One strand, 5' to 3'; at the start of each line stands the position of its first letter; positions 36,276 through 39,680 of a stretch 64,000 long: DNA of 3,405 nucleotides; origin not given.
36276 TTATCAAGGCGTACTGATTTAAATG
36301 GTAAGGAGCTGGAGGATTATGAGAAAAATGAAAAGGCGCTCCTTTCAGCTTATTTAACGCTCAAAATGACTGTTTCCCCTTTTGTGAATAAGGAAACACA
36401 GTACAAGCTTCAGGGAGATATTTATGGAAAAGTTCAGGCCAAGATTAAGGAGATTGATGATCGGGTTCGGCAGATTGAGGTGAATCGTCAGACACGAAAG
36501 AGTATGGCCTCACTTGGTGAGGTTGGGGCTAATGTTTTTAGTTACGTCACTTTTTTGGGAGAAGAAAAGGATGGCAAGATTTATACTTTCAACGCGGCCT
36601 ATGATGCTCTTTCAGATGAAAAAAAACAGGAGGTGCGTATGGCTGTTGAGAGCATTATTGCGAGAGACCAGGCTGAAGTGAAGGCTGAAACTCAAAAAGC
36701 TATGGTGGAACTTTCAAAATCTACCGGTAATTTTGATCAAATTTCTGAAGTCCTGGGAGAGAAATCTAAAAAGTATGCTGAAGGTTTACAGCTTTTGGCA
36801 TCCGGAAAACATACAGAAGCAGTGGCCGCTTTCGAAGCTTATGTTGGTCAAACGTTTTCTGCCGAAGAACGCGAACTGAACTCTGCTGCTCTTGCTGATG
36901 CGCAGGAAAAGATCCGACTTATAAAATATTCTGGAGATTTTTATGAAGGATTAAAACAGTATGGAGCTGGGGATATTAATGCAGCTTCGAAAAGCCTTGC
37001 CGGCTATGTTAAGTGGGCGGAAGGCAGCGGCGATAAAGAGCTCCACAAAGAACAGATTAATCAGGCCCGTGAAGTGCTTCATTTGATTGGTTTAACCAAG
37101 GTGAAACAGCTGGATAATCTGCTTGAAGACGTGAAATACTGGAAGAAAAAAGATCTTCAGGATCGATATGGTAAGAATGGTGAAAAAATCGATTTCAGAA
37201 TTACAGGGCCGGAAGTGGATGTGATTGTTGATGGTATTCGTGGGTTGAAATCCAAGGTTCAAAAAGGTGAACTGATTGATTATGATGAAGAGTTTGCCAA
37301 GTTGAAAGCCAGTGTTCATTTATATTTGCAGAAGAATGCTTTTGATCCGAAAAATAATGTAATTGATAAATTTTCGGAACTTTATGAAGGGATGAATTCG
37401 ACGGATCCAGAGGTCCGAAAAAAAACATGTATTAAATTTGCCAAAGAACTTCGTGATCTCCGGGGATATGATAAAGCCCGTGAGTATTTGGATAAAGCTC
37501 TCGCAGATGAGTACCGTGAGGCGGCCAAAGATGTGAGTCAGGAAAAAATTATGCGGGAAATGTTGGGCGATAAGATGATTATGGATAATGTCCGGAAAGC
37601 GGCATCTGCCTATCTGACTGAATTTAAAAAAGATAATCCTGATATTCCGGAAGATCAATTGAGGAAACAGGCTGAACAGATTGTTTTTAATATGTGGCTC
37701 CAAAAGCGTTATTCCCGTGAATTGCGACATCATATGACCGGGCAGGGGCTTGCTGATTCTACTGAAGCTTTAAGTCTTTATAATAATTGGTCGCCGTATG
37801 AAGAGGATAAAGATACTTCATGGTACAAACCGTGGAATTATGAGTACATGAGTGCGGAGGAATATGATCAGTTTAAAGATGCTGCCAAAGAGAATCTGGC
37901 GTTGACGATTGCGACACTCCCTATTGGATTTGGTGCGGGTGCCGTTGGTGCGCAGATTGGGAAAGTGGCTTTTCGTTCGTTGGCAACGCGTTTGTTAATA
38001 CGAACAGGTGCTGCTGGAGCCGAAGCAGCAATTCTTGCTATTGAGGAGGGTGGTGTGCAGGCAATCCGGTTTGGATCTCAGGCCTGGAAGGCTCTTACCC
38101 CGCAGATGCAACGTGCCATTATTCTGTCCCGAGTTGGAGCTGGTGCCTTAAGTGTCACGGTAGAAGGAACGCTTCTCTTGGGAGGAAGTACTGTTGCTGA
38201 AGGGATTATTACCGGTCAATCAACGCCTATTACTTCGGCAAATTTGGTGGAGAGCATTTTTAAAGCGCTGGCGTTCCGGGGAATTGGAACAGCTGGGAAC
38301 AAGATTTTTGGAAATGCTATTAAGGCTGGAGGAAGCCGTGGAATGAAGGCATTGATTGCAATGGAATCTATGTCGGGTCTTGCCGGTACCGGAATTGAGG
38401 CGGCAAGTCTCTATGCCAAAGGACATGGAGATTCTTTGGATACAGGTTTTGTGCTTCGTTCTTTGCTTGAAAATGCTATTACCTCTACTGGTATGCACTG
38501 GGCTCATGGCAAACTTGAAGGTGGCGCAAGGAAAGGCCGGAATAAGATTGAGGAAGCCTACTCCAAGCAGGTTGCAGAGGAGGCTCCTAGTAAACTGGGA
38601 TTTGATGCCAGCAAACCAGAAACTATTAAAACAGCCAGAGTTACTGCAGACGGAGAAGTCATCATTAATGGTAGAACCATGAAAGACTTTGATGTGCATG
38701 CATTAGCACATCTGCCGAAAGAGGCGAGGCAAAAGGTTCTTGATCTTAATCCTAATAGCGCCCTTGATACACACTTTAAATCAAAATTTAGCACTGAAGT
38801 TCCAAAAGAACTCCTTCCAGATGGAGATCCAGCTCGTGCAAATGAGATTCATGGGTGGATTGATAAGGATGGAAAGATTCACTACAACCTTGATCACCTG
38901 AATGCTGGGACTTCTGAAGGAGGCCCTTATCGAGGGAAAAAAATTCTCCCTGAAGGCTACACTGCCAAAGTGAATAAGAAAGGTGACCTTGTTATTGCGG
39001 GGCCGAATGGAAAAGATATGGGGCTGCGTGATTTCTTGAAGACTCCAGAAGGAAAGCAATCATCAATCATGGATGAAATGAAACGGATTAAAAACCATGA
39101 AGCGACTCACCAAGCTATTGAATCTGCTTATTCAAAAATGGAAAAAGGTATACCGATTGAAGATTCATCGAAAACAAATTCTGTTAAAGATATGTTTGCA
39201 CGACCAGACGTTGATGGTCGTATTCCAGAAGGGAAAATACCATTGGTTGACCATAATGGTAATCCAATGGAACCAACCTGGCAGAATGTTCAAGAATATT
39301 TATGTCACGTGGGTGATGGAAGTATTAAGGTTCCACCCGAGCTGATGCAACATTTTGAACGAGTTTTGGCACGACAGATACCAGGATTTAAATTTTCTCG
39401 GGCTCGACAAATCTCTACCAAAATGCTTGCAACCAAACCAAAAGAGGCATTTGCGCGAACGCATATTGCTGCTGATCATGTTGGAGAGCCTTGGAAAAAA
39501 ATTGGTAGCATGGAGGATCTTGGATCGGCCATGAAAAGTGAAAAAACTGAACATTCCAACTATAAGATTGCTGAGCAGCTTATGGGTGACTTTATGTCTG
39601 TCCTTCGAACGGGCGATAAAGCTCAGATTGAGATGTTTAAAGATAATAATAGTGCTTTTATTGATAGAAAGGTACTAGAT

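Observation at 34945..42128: Three-gene cassette built around a 2083-aa protein with no signal peptide that ends in a Hanks-type kinase, divergent from pilB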

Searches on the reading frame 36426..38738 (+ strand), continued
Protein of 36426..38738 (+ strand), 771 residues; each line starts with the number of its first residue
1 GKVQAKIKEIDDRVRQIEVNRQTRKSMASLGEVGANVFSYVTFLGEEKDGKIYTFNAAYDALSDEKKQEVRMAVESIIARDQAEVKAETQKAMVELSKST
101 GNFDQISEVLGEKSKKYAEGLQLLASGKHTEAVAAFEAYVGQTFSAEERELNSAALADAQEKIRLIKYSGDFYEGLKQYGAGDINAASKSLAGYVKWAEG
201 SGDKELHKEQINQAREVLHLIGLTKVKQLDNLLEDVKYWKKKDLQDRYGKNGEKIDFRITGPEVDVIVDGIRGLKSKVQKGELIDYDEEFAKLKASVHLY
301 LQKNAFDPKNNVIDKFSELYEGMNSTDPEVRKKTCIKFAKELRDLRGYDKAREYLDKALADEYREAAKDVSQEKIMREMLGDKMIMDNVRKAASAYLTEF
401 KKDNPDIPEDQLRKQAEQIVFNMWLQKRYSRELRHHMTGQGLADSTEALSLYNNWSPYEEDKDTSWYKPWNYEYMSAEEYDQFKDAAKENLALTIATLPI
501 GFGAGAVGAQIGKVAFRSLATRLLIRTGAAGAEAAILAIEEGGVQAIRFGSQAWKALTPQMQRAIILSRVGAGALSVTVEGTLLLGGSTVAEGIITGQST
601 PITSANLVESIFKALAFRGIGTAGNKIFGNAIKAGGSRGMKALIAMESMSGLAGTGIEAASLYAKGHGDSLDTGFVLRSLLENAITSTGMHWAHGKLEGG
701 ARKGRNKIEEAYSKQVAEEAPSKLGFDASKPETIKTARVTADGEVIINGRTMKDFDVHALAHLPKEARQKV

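Call 96: find_encoding_contigs(protein=P0045, flank=4000, max_places=1)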
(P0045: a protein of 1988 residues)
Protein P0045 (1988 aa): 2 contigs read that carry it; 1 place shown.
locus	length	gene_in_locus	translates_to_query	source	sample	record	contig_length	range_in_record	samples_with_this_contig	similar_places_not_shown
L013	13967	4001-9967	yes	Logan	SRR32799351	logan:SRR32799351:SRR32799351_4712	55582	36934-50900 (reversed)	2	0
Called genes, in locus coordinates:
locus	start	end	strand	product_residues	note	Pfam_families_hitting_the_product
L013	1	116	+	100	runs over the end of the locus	-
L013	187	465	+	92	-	PF00085:Thioredoxin (weak)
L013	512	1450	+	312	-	PF04055:Radical_SAM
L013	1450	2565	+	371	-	PF00676:E1_dh, PF13292:DXP_synthase_N (weak)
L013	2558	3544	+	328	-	PF02779:Transket_pyr, PF02780:Transketolase_C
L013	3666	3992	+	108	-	-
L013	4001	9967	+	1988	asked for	-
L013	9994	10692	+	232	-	-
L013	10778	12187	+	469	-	PF00364:Biotin_lipoyl, PF25917:BSH_RND (weak), PF25984:BSH_YknX (faint), PF25997:BSH_YhbJ, PF00198:2-oxoacid_dh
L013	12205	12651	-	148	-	PF22811:Zn_ribbon_NrdR, PF03477:ATP-cone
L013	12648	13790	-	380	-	PF01966:HD, PF13286:HD_assoc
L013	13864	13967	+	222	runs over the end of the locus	PF09335:VTT_dom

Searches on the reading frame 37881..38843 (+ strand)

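Call 38: search_protein_families(library=pfam, proteins=[window:37881-38843:+], max_evalue=5)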
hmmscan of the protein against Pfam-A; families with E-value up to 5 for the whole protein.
window:37881-38843:+ (321 aa): 1 family
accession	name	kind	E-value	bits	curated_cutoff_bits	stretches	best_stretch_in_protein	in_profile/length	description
PF00122.25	E1-E2_ATPase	-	0.056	13.4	28.1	1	91-157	36-85/181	E1-E2 ATPase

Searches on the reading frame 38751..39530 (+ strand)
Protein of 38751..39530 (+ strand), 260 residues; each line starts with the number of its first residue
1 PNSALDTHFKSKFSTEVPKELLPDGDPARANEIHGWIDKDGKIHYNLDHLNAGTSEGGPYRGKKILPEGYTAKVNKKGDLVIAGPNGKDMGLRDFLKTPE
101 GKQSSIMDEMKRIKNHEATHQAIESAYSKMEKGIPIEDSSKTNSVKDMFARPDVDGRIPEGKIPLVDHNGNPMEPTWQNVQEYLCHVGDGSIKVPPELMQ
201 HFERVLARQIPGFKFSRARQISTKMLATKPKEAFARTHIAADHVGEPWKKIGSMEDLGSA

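Call 66: search_solved_structures(query=window:38751-39530:+, max_evalue=10, show_alignments=2)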
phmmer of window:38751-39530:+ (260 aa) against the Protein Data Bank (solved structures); distinct sequences matched with E-value up to 10: 3.
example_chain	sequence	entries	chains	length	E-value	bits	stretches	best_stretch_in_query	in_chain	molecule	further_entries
4aky_A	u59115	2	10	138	0.26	14.3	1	31-100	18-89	TYPE IV SECRETION SYSTEM PROTEIN VIRB8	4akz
5jbs_A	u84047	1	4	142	0.28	14.1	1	32-100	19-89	Type IV secretion system protein virB8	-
2bhm_A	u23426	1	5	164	0.32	14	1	31-100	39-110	TYPE IV SECRETION SYSTEM PROTEIN VIRB8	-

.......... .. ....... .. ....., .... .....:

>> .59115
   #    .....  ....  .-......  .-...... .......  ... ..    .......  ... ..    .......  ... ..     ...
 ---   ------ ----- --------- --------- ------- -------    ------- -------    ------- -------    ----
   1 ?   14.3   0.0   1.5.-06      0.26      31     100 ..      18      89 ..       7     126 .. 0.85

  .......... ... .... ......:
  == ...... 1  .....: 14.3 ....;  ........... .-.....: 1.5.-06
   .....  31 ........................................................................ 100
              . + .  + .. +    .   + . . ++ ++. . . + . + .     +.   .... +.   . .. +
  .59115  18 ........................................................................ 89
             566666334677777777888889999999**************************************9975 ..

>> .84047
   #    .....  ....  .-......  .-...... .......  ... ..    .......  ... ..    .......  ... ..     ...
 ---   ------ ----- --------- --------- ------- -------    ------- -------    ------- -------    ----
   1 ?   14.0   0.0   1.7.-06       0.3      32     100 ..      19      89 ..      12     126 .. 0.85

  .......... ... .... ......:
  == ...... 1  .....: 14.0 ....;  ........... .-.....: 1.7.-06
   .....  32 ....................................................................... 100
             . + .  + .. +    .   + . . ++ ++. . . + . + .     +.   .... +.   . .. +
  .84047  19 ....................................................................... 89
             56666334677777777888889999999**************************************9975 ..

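Call 76: search_solved_structures(query=A6, max_evalue=10, show_alignments=3)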
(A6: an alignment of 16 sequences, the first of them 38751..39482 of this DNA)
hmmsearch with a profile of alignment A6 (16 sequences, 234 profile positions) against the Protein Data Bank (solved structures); distinct sequences matched with E-value up to 10: 4.
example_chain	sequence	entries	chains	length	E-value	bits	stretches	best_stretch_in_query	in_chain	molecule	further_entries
6htn_A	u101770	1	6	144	0.038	16.9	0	32-57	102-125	Fucose-binding lectin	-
4ds7_A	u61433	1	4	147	0.65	12.8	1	134-191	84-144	Calmodulin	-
4ld1_A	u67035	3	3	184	0.73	12.7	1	51-98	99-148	Uncharacterized protein | Centrosomal P4.1-associated protein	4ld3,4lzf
3p8c_A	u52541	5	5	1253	1.2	11.9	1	104-156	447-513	Cytoplasmic FMR1-interacting protein 1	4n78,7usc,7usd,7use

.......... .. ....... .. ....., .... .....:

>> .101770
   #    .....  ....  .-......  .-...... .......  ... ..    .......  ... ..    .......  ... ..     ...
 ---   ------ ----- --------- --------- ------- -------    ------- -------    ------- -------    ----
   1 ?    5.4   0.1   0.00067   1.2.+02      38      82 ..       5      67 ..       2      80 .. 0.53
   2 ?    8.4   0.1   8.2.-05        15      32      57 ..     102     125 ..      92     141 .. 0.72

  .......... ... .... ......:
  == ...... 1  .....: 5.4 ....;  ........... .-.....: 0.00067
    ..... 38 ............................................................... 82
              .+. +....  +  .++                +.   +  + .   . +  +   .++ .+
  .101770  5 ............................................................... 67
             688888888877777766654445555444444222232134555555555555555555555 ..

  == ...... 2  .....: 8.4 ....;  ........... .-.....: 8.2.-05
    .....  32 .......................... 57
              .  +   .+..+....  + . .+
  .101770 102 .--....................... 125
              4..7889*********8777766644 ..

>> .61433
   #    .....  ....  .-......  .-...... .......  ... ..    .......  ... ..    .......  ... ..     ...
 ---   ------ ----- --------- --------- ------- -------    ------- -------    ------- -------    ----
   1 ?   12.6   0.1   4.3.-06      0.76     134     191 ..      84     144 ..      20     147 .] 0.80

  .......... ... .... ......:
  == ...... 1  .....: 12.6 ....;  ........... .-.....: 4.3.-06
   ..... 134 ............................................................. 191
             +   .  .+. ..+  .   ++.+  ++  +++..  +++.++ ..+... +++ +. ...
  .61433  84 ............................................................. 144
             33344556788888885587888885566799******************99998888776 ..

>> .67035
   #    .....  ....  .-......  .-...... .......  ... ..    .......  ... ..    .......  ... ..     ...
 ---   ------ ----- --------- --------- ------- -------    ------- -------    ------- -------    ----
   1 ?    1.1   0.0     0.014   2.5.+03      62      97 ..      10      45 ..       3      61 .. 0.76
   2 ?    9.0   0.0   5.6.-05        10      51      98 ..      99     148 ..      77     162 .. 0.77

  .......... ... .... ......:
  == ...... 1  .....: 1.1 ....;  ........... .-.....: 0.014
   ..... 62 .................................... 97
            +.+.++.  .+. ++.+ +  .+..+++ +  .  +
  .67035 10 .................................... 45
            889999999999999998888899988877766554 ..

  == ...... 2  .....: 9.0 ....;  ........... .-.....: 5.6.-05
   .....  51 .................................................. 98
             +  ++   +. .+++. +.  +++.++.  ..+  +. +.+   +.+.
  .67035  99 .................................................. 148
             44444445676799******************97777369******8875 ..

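Call 77: search_protein_families(library=pfam, alignment_id=A6, max_evalue=1)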
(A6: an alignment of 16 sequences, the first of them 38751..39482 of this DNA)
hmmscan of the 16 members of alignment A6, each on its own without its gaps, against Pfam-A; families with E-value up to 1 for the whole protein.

A. member 1, window:38751-39482:+ (244 aa): 1 family
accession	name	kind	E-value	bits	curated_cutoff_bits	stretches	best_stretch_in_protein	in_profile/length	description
PF05537.16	DUF759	-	0.09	12.1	27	1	110-148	9-46/429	Borrelia burgdorferi protein of unknown function (DUF759)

B. families by the number of members that match (of 16 scanned): 11 families
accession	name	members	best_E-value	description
PF20430.3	Eplus_motif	1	0.0057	E+ motif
PF21798.2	DUF6878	1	0.044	Family of unknown function (DUF6878)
PF18938.6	aRib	1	0.075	Atypical Rib domain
PF18739.6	HEPN_Apea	1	0.081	Apea-like HEPN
PF05537.16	DUF759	1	0.09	Borrelia burgdorferi protein of unknown function (DUF759)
PF24706.1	DUF7669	1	0.098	Domain of unknown function (DUF7669)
PF22222.1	Cpf1_PI-like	1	0.11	CRISPR-associated endonuclease Cpf1 PI domain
PF23363.1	DUF7089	1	0.12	Family of unknown function (DUF7089)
PF08032.17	SpoU_sub_bind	1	0.14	RNA 2'-O ribose methyltransferase substrate binding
PF07408.16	DUF1507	1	0.16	Protein of unknown function (DUF1507)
PF16378.10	DUF4988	1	0.2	Domain of unknown function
